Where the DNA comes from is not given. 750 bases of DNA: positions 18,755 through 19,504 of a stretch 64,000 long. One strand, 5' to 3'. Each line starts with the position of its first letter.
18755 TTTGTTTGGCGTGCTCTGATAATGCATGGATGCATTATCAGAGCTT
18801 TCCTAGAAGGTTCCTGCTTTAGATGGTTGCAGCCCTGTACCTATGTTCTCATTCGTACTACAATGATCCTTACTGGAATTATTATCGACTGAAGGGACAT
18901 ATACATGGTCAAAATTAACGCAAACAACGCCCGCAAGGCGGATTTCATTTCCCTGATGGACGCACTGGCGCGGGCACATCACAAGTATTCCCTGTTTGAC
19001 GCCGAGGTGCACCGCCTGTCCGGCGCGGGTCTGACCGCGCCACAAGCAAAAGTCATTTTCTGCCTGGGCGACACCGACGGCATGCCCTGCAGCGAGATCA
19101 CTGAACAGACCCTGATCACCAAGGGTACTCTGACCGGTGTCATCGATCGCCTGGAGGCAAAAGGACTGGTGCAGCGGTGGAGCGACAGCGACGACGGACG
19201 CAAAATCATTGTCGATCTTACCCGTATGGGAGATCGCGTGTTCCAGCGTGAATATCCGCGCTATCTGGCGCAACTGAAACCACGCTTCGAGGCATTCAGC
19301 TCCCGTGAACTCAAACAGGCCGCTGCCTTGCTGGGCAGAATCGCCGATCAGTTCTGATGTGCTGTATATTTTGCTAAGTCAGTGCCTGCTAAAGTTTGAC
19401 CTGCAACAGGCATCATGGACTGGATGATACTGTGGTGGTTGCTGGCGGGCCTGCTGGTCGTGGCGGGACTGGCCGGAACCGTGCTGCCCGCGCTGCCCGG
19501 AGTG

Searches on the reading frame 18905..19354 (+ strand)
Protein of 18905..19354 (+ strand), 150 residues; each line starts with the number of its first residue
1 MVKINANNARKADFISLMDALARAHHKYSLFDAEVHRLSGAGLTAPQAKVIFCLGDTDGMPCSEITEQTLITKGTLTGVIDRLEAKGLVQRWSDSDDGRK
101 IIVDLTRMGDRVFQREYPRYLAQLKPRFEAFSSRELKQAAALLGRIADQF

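Call 13: find_encoding_contigs(protein=window:18905-19354:+, flank=3000, max_places=10)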
Protein window:18905-19354:+ (150 aa): 1 contig read that carries it; 1 place shown.
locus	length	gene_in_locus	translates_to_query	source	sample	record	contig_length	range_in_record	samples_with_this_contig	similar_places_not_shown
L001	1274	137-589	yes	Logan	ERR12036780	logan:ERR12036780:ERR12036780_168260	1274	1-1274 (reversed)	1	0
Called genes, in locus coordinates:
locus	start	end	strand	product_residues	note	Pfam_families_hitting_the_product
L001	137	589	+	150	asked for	PF01047:MarR, PF12802:MarR_2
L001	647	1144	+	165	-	PF04306:DUF456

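Call 51: find_homologous_proteins(query=window:18905-19354:+, max_evalue=1e-20)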
Query window:18905-19354:+ (150 aa): 358 proteins with E <= 1e-20 among 632 candidates; the best 120 are listed.
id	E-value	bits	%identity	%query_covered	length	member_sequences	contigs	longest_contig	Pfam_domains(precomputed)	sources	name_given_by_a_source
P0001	1.2e-92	325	100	100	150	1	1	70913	PF01047.29,PF12802.14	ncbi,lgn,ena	-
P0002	4.6e-92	323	99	100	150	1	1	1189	PF01047.29,PF12802.14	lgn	-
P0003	8.3e-89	313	96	100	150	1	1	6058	PF01047.29,PF12802.14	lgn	-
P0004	1.0e-88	312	96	100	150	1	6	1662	PF01047.29,PF12802.14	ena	-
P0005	1.0e-88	312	96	100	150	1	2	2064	PF01047.29,PF12802.14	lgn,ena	-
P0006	1.4e-88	312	95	100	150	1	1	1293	PF01047.29,PF12802.14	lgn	-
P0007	7.1e-88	310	95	100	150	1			PF01047.29,PF12802.14,PF22381.3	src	-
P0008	1.3e-85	302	93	100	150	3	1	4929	PF01047.29,PF12802.14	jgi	jgi:DNA-binding MarR family transcriptional regulator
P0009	1.3e-84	299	92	100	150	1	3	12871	PF01047.29,PF12802.14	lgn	-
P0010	2.4e-81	289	88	100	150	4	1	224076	PF01047.29,PF12802.14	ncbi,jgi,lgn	-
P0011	2.3e-79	282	86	100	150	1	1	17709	PF01047.29,PF12802.14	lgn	-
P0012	2.3e-78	279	88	96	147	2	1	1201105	PF01047.29,PF12802.14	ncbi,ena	-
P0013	2.8e-76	272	83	100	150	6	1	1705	PF01047.29,PF12802.14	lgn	-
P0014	1.9e-75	269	81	100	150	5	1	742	PF01047.29,PF12802.14,PF22381.3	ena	-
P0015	4.1e-74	265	80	100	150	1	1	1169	PF01047.29,PF12802.14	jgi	jgi:DNA-binding MarR family transcriptional regulator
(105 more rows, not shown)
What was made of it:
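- Tried and rejected: The nearest named MarR relatives are a Xanthomonadales MAG (69%) and Elongatibacter sediminis (63%) (call 51).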

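Call 52: find_encoding_contigs(protein=P0003, flank=2500, max_places=2)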
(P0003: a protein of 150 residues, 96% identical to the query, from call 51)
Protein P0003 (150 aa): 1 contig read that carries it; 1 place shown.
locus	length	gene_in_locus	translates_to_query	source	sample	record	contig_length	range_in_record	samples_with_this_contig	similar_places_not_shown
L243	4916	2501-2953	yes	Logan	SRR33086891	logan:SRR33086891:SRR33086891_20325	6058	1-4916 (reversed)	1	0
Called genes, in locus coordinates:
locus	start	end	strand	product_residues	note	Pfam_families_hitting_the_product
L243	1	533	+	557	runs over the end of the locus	?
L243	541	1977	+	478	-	PF14691:Fer4_20, PF00070:Pyr_redox (faint), PF01266:DAO (faint), PF01494:FAD_binding_3 (weak), PF01946:Thi4 (weak), PF07992:Pyr_redox_2, PF12831:FAD_oxidored (weak), PF13450:NAD_binding_8, +1 more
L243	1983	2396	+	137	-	PF00472:RF-1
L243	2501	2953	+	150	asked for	PF01047:MarR, PF12802:MarR_2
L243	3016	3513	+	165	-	PF04306:DUF456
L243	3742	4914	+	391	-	?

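Call 53: find_encoding_contigs(protein=P0009, flank=2500, max_places=2)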
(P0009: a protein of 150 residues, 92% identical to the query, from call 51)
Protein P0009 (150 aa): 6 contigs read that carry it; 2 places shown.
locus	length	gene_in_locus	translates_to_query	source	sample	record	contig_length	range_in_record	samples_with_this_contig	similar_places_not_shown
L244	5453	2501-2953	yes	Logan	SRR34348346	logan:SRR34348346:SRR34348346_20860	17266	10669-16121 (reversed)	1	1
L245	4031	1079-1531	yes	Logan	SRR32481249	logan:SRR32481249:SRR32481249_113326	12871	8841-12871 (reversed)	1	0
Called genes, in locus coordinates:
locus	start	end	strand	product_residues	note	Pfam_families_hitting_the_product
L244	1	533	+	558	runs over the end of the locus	?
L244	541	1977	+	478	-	PF14691:Fer4_20, PF00070:Pyr_redox (faint), PF01266:DAO (faint), PF01494:FAD_binding_3 (weak), PF01946:Thi4 (weak), PF07992:Pyr_redox_2, PF12831:FAD_oxidored (weak), PF13450:NAD_binding_8, +1 more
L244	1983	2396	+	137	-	PF00472:RF-1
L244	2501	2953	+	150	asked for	PF01047:MarR, PF12802:MarR_2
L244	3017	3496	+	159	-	PF04306:DUF456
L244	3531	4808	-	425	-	PF14821:Thr_synth_N, PF00291:PALP, PF24857:THR4_C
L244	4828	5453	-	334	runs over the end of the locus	PF00288:GHMP_kinases_N, PF08544:GHMP_kinases_C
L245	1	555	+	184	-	?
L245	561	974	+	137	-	PF00472:RF-1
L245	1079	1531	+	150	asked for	PF01047:MarR, PF12802:MarR_2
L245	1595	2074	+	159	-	PF04306:DUF456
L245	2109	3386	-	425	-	PF14821:Thr_synth_N, PF00291:PALP, PF24857:THR4_C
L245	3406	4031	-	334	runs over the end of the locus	PF00288:GHMP_kinases_N, PF08544:GHMP_kinases_C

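Call 54: find_encoding_contigs(protein=P0010, flank=2500, max_places=2)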
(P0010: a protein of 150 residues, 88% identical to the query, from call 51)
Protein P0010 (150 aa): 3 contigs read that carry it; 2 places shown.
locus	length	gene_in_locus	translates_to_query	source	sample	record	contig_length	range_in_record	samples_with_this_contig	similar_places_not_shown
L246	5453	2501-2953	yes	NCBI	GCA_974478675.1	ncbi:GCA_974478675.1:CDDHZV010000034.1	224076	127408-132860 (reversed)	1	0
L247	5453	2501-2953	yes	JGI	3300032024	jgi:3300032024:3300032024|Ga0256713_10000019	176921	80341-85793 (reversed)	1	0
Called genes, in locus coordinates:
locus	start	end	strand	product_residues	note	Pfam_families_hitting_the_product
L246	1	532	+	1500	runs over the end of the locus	PF00310:GATase_2, PF04898:Glu_syn_central, PF01645:Glu_synthase, PF01493:GXGXG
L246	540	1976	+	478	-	PF14691:Fer4_20, PF00070:Pyr_redox (faint), PF01494:FAD_binding_3 (faint), PF01946:Thi4 (weak), PF07992:Pyr_redox_2, PF01266:DAO (faint), PF12831:FAD_oxidored (weak), PF13450:NAD_binding_8, +1 more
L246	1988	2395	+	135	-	PF00472:RF-1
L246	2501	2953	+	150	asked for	PF01047:MarR, PF12802:MarR_2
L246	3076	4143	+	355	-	-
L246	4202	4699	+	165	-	PF04306:DUF456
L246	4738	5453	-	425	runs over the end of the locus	PF14821:Thr_synth_N (weak), PF00291:PALP, PF24857:THR4_C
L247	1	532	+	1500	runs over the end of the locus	PF00310:GATase_2, PF04898:Glu_syn_central, PF01645:Glu_synthase, PF01493:GXGXG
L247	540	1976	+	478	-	PF14691:Fer4_20, PF00070:Pyr_redox (faint), PF01494:FAD_binding_3 (faint), PF01946:Thi4 (weak), PF07992:Pyr_redox_2, PF01266:DAO (faint), PF12831:FAD_oxidored (weak), PF13450:NAD_binding_8, +1 more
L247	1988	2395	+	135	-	PF00472:RF-1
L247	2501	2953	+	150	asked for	PF01047:MarR, PF12802:MarR_2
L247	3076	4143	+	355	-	-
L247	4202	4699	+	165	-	PF04306:DUF456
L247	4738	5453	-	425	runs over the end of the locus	PF14821:Thr_synth_N (weak), PF00291:PALP, PF24857:THR4_C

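Call 55: find_encoding_contigs(protein=P0012, flank=2500, max_places=2)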
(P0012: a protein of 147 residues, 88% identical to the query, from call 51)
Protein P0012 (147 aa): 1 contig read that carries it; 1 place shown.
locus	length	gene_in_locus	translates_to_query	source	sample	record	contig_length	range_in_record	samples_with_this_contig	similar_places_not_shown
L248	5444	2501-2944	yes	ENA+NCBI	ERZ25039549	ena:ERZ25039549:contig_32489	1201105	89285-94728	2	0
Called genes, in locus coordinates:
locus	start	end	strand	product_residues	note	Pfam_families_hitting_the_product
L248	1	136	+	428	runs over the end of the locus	PF01564:Spermine_synth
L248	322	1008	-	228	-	PF02353:CMAS, PF13489:Methyltransf_23, PF01209:Ubie_methyltran, PF13847:Methyltransf_31, PF08241:Methyltransf_11, PF08242:Methyltransf_12, PF13649:Methyltransf_25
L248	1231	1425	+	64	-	-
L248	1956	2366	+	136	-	PF00472:RF-1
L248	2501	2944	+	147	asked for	PF01047:MarR, PF12802:MarR_2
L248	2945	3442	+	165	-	PF04306:DUF456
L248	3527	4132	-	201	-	PF00578:AhpC-TSA, PF08534:Redoxin (faint)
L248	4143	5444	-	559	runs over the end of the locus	PF00501:AMP-binding, PF13193:AMP-binding_C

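Call 63: list_cluster_members(proteins=[P0001, P0010])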
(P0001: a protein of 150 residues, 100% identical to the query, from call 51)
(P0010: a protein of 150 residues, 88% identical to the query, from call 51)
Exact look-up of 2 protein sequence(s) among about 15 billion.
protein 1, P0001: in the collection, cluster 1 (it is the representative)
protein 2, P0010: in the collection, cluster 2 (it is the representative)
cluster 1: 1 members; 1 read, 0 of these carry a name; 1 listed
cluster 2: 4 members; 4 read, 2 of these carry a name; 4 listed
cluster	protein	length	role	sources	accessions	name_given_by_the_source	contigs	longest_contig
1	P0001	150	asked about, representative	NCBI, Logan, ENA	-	-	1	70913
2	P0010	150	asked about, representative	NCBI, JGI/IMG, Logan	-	-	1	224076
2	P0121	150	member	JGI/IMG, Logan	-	DNA-binding MarR family transcriptional regulator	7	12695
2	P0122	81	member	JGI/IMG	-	DNA-binding MarR family transcriptional regulator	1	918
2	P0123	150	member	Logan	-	-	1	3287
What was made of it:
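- Tried and rejected: The cluster look-up gave no organism name for the window (call 63).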
